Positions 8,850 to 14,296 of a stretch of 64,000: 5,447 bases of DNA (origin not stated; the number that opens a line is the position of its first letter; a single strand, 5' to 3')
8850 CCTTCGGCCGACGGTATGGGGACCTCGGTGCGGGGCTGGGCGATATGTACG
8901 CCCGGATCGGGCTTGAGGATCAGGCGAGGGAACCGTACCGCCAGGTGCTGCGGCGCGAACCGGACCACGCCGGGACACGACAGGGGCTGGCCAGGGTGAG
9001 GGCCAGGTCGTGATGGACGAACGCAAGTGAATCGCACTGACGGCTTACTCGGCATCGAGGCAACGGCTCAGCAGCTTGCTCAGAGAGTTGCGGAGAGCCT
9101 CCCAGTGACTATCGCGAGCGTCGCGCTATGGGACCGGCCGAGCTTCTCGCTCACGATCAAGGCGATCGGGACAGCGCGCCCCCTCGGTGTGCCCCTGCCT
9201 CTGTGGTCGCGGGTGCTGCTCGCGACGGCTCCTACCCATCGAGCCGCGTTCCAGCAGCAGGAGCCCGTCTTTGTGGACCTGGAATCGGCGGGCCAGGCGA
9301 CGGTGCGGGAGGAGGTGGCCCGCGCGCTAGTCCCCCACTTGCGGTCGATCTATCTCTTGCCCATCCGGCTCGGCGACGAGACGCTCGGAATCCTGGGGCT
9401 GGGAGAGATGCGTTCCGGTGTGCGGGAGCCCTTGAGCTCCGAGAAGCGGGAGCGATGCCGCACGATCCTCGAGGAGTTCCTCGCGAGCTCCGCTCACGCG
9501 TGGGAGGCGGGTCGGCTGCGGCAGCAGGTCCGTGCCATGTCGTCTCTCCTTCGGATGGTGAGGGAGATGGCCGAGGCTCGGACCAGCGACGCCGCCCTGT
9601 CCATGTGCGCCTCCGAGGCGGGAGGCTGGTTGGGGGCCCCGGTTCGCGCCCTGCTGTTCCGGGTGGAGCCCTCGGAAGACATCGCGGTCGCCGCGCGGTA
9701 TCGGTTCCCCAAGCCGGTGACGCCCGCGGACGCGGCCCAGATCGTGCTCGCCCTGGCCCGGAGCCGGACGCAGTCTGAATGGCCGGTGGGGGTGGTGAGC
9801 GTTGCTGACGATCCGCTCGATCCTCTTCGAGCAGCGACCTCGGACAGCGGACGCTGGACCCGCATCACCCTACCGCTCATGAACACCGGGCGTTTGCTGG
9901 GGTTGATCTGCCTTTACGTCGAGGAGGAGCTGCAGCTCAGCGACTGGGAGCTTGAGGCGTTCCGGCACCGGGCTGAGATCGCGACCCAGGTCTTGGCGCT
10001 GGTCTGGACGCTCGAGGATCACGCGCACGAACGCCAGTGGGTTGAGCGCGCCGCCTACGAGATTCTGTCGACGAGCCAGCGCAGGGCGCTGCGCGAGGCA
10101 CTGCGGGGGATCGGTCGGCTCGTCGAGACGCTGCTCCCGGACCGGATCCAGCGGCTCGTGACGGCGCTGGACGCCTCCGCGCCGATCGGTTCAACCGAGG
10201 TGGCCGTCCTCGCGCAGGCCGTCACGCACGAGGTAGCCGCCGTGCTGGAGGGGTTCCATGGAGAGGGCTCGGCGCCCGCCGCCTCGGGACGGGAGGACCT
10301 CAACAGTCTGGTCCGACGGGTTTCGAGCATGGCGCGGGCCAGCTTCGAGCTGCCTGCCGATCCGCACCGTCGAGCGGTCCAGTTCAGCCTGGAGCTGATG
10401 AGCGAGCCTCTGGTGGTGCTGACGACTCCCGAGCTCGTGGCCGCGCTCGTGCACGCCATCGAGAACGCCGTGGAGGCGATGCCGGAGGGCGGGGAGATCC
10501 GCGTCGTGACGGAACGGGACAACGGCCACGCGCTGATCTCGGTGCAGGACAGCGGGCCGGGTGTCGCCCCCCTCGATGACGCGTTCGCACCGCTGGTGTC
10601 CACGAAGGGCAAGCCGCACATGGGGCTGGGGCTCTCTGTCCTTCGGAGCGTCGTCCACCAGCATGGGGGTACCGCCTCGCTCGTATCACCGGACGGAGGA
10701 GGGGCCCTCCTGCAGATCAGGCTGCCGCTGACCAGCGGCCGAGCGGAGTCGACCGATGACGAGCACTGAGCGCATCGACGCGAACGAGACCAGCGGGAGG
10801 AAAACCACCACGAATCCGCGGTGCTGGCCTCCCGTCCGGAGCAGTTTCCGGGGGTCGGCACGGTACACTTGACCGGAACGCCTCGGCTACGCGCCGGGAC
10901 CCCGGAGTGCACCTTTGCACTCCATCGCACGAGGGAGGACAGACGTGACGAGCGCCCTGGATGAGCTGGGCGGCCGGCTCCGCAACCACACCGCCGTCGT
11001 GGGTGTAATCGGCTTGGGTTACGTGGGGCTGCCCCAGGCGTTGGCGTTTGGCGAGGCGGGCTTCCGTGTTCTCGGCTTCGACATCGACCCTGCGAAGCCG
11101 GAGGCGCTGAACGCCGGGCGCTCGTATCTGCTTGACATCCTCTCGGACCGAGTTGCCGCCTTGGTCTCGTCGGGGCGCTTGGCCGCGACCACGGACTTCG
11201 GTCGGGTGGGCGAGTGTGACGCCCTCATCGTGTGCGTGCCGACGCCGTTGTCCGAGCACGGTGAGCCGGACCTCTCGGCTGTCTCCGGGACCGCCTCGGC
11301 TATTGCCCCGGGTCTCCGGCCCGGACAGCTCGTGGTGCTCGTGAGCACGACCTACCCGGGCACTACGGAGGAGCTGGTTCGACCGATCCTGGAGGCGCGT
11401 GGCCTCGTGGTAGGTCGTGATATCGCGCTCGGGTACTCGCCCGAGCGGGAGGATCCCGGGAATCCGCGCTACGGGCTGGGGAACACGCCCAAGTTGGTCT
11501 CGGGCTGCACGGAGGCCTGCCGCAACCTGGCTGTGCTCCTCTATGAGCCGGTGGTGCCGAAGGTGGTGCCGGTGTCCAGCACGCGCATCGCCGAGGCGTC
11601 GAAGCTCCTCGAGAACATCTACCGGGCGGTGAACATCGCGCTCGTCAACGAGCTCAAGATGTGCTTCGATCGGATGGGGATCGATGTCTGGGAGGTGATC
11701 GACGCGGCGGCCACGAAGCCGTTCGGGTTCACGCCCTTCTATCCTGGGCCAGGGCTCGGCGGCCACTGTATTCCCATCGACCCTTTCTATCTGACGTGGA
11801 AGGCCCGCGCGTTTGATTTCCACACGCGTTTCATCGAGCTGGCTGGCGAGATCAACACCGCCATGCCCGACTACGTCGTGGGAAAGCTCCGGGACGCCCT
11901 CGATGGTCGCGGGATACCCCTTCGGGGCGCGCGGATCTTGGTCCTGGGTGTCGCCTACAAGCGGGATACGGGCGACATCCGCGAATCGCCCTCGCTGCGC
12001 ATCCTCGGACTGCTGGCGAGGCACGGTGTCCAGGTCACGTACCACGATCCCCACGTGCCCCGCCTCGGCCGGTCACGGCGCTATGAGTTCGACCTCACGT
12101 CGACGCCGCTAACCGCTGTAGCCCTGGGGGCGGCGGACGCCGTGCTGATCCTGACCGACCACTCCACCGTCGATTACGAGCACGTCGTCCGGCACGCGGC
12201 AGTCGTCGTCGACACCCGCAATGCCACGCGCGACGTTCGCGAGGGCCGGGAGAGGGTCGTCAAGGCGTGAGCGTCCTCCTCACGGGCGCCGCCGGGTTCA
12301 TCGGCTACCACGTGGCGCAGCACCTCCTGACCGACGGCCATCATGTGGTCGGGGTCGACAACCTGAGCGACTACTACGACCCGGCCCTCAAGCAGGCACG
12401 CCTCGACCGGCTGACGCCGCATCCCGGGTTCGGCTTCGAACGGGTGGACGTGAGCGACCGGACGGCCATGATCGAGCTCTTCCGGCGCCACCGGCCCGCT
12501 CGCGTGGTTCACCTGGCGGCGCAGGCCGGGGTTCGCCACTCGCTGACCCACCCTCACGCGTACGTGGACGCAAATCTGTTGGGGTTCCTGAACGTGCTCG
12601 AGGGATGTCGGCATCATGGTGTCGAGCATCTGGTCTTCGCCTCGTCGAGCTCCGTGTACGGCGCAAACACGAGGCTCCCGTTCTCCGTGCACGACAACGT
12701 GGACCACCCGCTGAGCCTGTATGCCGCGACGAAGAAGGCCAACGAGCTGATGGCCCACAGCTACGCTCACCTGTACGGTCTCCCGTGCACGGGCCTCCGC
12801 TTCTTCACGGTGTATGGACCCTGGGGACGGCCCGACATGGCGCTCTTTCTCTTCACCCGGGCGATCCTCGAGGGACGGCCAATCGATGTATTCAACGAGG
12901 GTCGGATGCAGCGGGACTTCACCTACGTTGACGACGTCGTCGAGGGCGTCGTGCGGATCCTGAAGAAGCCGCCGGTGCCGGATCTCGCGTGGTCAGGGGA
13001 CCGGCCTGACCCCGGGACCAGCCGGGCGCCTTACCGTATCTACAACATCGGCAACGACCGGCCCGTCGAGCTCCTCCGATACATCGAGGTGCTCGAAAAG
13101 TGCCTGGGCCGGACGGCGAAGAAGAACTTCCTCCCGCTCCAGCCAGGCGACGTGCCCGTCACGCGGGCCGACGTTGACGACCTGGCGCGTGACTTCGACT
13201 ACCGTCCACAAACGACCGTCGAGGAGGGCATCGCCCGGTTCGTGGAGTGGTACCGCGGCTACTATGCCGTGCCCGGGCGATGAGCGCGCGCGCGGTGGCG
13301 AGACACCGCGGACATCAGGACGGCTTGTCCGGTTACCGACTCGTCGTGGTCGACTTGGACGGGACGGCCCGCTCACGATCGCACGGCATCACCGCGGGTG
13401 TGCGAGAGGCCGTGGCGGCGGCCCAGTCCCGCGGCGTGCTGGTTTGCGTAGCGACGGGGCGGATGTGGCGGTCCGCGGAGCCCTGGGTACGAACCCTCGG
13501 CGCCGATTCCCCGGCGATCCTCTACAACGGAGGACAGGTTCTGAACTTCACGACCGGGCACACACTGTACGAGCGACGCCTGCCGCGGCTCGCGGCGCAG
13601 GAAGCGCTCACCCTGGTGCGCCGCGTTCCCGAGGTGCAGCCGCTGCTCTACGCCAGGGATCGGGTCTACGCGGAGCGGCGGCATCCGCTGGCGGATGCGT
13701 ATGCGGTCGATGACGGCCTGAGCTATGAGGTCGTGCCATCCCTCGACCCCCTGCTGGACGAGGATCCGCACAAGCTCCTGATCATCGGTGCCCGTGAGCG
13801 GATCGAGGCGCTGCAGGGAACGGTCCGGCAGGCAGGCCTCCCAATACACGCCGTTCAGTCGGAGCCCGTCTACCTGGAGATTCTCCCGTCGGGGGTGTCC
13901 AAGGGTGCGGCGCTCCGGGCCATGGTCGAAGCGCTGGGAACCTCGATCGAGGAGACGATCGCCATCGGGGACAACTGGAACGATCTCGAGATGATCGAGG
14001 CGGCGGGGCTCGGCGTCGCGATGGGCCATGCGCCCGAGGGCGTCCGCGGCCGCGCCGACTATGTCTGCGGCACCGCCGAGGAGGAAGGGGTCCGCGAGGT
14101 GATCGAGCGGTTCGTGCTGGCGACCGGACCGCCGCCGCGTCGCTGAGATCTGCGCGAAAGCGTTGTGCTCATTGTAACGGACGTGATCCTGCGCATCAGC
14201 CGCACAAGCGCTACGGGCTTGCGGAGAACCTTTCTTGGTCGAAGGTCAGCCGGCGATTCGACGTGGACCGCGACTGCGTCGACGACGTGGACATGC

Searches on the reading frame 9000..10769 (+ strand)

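Call 32: search_protein_families(library=pfam, proteins=[window:9000-10769:+], max_evalue=0.001)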
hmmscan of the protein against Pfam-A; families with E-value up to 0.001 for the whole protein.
window:9000-10769:+ (589 aa): 5 families
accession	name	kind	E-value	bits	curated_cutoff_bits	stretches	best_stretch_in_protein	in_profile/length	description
PF02518.31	HATPase_c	-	1.7e-16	61.1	26.4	1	479-578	6-110/111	Histidine kinase-, DNA gyrase B-, and HSP90-like ATPase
PF01590.32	GAF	-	1.4e-08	35.8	22.4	0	19-139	2-112/133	GAF domain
PF13185.12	GAF_2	-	1e-06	29.4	28.6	0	274-332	79-135/136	GAF domain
PF13492.12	GAF_3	-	2.1e-05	25.4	27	1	20-138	3-104/129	GAF domain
PF13581.12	HATPase_c_2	-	0.00082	19.8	27.4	0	482-554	39-111/127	Histidine kinase-like ATPase domain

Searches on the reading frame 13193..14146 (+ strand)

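Call 8: search_protein_families(library=pfam, proteins=[window:13193-14146:+], max_evalue=0.001)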
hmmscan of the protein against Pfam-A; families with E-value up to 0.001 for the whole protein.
window:13193-14146:+ (317 aa): 4 families
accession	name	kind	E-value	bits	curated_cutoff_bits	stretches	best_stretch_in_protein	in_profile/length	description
PF08282.18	Hydrolase_3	-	8.9e-52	176.8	20.9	1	51-304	1-255/255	haloacid dehalogenase-like hydrolase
PF05116.19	S6PP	-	5.8e-14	52.7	20.3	1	204-282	133-211/247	Sucrose-6F-phosphate phosphohydrolase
PF00702.32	Hydrolase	-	3.3e-10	41.1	26.4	1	48-272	1-191/191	haloacid dehalogenase-like hydrolase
PF12710.13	HAD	-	3.3e-06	28.1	27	0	66-105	86-125/189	haloacid dehalogenase-like hydrolase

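Call 79: search_protein_families(library=ncbifam, proteins=[window:13247-14146:+], max_evalue=1e-8)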
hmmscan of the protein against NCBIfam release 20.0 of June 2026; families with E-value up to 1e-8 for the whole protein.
window:13247-14146:+ (299 aa): 10 families
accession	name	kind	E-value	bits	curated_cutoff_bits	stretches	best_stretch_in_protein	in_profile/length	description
TIGR00099.1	Cof-subfamily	subfamily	4.3e-49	167.4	137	1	32-286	1-256/256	Cof-type HAD-IIB family hydrolase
NF007806.0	PRK10513.1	equivalog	1.3e-35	123.1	273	1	31-291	4-269/270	sugar-phosphatase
NF007821.0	PRK10530.1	equivalog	1.1e-32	113.4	274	2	211-291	192-272/272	pyridoxal phosphatase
NF002245.0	PRK01158.1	equivalog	2.9e-28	98.8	198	1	185-291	125-230/233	phosphoglycolate phosphatase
TIGR01487.1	Pglycolate_arch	equivalog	1e-24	87.6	122.75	1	187-286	119-215/215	phosphoglycolate phosphatase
TIGR01484.1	HAD-SF-IIB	subfamily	7.5e-24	85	41.8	1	32-259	1-221/221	HAD-IIB family hydrolase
NF008213.0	PRK10976.1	equivalog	1.9e-22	80.1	386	1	30-267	2-239/266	sugar/pyridoxal phosphate phosphatase YigL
NF011705.0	PRK15126.1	equivalog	4.7e-22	78.6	336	1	30-268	2-238/272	HMP-PP phosphatase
TIGR01482.1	SPP-subfamily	subfamily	7.8e-21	74.7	107.15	1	185-287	117-222/225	sucrose-phosphate phosphatase subfamily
NF045966.1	YcsE_rel_Pase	equivalog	6.7e-18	65.1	220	1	30-283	2-256/265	YcsE-related riboflavin metabolism phosphatase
